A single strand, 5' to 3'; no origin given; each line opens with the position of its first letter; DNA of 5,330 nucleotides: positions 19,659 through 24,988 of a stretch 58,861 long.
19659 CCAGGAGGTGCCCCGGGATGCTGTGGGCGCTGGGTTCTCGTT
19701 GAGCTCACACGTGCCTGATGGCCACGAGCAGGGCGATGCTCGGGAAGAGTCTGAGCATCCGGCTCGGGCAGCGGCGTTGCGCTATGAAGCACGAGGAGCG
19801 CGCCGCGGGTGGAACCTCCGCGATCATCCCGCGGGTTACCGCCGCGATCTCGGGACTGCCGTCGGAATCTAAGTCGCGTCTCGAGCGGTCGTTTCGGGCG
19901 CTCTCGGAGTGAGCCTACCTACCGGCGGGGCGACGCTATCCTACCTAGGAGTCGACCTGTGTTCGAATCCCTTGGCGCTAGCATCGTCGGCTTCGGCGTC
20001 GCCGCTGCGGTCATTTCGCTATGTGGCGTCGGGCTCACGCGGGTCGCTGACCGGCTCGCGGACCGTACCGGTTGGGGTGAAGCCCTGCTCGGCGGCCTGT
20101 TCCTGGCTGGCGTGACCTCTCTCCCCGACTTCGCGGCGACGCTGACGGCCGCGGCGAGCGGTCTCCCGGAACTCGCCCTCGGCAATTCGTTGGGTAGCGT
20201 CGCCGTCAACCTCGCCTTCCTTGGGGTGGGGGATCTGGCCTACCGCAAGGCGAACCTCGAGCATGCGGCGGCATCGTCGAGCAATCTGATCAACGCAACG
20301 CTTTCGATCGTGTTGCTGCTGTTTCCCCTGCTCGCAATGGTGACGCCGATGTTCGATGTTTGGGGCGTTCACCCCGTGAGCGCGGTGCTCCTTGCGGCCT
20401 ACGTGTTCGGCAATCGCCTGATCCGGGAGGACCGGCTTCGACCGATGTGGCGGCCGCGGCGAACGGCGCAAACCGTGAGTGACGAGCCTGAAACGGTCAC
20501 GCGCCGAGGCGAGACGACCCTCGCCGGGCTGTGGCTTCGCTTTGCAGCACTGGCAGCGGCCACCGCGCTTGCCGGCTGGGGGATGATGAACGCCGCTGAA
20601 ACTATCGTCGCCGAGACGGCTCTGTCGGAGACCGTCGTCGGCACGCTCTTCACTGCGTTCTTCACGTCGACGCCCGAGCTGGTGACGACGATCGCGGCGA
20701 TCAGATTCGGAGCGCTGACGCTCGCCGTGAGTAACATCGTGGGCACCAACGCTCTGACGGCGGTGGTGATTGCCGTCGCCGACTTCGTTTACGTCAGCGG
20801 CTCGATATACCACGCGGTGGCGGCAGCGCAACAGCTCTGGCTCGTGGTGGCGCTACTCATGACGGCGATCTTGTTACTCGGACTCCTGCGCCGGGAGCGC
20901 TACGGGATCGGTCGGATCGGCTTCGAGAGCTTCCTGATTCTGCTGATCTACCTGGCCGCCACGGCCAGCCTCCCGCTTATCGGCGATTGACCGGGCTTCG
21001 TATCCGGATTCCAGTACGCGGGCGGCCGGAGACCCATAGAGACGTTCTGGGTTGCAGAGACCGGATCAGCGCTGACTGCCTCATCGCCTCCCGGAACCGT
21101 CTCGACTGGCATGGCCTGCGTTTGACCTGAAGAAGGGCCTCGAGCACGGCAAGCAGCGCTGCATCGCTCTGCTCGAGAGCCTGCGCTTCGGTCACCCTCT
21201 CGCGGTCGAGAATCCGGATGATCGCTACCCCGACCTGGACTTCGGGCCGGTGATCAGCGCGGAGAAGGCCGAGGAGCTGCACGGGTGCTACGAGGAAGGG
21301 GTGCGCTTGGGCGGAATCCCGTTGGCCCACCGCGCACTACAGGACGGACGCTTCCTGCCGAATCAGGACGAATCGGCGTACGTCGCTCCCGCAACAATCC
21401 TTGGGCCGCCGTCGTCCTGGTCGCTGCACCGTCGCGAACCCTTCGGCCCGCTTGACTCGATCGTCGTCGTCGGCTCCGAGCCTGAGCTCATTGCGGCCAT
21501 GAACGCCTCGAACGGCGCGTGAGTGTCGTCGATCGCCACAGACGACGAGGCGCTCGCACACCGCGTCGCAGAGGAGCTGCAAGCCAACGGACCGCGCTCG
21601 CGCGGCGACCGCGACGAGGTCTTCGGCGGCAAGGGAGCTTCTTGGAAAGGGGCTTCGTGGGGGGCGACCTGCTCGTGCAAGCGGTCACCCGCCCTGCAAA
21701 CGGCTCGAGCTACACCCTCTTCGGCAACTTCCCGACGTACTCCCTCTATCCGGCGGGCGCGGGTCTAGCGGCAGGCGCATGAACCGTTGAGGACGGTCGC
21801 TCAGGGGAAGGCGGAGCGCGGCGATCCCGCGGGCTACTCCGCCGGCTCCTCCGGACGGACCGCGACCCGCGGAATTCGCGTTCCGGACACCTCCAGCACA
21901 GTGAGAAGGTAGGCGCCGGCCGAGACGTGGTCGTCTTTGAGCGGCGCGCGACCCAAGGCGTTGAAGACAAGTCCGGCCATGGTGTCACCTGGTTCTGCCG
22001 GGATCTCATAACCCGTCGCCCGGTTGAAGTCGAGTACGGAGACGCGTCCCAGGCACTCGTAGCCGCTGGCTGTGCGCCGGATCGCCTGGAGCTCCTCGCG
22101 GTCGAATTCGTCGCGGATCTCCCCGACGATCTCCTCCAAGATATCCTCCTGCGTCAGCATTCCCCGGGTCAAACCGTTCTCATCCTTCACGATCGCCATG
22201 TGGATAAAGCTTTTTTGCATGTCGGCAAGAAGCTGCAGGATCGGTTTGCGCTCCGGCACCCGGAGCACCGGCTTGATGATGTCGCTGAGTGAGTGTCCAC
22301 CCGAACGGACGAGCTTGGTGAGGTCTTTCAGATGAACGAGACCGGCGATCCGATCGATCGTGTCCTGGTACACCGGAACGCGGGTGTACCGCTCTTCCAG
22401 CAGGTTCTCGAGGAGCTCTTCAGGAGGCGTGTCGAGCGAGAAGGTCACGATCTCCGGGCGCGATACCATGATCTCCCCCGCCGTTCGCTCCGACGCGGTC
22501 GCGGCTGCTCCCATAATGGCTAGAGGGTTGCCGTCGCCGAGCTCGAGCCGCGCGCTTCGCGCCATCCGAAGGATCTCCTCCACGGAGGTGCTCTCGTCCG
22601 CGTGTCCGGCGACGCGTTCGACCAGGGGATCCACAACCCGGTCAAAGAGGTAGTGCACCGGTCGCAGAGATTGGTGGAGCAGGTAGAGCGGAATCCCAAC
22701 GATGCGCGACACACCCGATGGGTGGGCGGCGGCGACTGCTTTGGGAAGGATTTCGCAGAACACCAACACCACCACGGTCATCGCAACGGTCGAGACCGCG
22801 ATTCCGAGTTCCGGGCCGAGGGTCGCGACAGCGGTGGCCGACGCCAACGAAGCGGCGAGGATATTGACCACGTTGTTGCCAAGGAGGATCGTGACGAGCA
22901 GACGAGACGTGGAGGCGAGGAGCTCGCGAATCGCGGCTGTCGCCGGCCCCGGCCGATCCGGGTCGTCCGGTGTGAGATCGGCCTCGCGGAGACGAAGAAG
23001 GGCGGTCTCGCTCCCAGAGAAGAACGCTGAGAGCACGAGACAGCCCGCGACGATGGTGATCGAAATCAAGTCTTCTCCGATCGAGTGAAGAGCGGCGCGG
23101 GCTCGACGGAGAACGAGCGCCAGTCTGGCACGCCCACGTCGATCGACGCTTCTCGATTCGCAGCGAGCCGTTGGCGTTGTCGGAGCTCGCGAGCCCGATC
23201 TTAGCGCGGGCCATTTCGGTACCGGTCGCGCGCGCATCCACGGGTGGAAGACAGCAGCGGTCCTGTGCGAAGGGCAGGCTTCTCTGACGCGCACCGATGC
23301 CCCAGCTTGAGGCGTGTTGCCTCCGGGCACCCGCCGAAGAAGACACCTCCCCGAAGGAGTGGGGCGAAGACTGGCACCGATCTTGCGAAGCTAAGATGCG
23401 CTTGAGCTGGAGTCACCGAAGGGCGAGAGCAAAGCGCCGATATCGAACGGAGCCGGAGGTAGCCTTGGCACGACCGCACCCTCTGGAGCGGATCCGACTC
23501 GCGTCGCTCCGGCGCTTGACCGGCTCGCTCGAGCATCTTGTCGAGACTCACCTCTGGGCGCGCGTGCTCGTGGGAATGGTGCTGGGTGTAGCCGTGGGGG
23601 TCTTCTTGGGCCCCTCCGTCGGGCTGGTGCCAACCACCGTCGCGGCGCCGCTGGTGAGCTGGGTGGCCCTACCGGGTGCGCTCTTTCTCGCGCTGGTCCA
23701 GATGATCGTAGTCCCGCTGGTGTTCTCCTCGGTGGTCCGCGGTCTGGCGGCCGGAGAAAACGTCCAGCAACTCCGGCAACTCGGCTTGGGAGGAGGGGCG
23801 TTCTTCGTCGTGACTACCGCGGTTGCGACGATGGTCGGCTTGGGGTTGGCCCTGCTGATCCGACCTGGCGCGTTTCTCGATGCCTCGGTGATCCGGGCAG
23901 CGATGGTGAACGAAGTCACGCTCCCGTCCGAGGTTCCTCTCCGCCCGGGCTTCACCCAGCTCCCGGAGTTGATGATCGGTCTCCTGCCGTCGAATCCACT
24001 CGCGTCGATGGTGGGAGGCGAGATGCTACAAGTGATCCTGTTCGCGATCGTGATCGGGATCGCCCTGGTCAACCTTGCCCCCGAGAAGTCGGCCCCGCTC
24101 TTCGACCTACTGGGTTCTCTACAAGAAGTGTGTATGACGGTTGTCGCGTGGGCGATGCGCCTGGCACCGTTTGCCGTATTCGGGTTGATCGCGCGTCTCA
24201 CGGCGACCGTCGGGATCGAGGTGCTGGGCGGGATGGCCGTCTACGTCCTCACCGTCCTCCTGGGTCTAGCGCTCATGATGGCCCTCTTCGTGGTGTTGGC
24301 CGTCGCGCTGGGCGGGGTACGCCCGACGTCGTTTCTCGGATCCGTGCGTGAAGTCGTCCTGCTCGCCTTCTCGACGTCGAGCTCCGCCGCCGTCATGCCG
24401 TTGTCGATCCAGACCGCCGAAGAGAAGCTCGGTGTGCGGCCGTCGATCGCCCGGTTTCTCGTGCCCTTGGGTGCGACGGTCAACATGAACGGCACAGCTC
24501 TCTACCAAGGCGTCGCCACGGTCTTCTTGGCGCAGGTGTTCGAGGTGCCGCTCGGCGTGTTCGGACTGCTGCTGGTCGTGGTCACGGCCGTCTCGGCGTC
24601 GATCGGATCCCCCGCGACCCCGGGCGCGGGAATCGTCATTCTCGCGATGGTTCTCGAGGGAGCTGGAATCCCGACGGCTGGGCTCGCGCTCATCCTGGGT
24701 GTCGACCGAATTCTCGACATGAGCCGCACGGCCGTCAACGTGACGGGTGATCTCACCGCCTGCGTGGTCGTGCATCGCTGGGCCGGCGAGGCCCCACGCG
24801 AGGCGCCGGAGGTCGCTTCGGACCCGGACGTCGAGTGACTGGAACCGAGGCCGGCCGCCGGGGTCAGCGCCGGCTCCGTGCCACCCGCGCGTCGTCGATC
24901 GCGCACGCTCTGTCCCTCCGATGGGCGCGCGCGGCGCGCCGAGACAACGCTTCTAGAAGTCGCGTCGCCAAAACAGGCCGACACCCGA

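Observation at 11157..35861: Island cargo looks like a horizontally carried c-di-AMP plus ion/osmotic homeostasis module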

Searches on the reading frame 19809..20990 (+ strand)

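Call 6: search_protein_families(library=pfam, proteins=[window:19809-20990:+], max_evalue=0.01)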
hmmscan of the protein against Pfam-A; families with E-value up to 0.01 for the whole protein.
window:19809-20990:+ (393 aa): 1 family
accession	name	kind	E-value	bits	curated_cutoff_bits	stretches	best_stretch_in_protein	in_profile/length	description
PF01699.29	Na_Ca_ex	-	9e-26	91.1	24.9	2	58-198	2-142/151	Sodium/calcium exchanger protein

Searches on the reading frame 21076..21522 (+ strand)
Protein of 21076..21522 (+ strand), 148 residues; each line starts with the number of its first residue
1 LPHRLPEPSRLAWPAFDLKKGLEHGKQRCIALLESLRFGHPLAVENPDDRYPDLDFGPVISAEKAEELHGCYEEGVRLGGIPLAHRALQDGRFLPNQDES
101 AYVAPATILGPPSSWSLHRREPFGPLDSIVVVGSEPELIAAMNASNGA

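Call 6: search_protein_families(library=pfam, proteins=[window:21076-21522:+], max_evalue=0.01)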
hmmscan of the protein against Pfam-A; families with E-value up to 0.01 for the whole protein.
window:21076-21522:+ (148 aa): 1 family
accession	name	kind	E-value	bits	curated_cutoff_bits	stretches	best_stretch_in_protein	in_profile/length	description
PF00171.27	Aldedh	-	3.1e-12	46.2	23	1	27-146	287-393/461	Aldehyde dehydrogenase family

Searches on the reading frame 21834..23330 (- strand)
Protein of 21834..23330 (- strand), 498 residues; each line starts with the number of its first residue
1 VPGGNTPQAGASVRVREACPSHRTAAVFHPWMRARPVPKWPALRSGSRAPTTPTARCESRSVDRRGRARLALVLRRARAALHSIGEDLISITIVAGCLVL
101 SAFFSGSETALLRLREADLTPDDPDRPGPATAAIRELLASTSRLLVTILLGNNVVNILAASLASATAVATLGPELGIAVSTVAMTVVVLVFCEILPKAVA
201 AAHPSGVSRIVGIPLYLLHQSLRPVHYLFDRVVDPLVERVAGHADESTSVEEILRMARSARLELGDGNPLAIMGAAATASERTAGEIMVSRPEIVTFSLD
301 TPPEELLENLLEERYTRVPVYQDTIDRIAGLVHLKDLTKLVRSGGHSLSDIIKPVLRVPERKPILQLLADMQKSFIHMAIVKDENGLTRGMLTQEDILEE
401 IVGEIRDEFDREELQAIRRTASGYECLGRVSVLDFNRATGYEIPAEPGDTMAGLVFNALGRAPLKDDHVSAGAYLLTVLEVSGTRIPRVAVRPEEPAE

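Call 7: search_protein_families(library=pfam, proteins=[window:21834-23330:-], max_evalue=0.01)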
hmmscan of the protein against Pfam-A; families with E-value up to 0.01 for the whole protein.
window:21834-23330:- (498 aa): 3 families
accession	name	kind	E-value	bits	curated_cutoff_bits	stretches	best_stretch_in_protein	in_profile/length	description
PF01595.25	CNNM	-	4e-36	124.8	28.4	1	94-261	3-172/181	Cyclin M transmembrane N-terminal domain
PF00571.33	CBS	-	4.2e-16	59.4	24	2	285-341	2-55/57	CBS domain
PF03471.22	CorC_HlyC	-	2e-13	50.6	27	1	423-494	7-80/81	Transporter associated domain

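Call 45: search_protein_families(library=ncbifam, proteins=[window:21834-23330:-], max_evalue=0.001)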
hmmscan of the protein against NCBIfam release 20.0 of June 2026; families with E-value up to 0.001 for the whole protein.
window:21834-23330:- (498 aa): 4 families
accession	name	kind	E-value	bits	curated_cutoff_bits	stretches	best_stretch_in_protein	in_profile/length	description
TIGR03520.1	GldE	subfamily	3e-61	207.7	376.05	1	98-491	5-405/408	gliding motility-associated protein GldE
NF008604.1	PRK11573.1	equivalog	6.7e-45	153.7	475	1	91-496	10-421/428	hypothetical protein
NF011675.0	PRK15094.1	equivalog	1.7e-33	116.2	379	1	247-493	31-281/292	CNNM family magnesium/cobalt transport protein CorC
NF052568.1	PolamExpPaeASal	equivalog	2e-28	99.4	500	1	92-490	6-421/424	polyamine export protein PaeA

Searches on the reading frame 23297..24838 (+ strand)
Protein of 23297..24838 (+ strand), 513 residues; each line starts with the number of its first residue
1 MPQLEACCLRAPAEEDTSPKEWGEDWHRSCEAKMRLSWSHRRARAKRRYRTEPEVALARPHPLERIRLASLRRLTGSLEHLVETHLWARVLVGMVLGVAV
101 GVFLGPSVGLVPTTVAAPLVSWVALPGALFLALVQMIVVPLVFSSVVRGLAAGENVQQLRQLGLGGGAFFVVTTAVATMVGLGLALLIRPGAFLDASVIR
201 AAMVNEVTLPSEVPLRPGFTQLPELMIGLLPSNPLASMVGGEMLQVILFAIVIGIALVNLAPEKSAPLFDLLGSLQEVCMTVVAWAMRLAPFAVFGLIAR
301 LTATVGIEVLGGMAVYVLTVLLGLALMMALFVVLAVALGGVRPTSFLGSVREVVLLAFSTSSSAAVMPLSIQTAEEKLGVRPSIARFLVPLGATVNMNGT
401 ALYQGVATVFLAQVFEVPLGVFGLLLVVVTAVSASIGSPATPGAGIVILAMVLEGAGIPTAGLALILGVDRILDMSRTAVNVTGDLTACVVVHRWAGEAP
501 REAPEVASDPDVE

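Call 7: search_protein_families(library=pfam, proteins=[window:23297-24838:+], max_evalue=0.01)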
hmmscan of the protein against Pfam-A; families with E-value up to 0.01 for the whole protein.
window:23297-24838:+ (513 aa): 1 family
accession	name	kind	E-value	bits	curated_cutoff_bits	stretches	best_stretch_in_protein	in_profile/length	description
PF00375.23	SDF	-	1.3e-108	364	27.9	1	86-495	1-387/387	Sodium:dicarboxylate symporter family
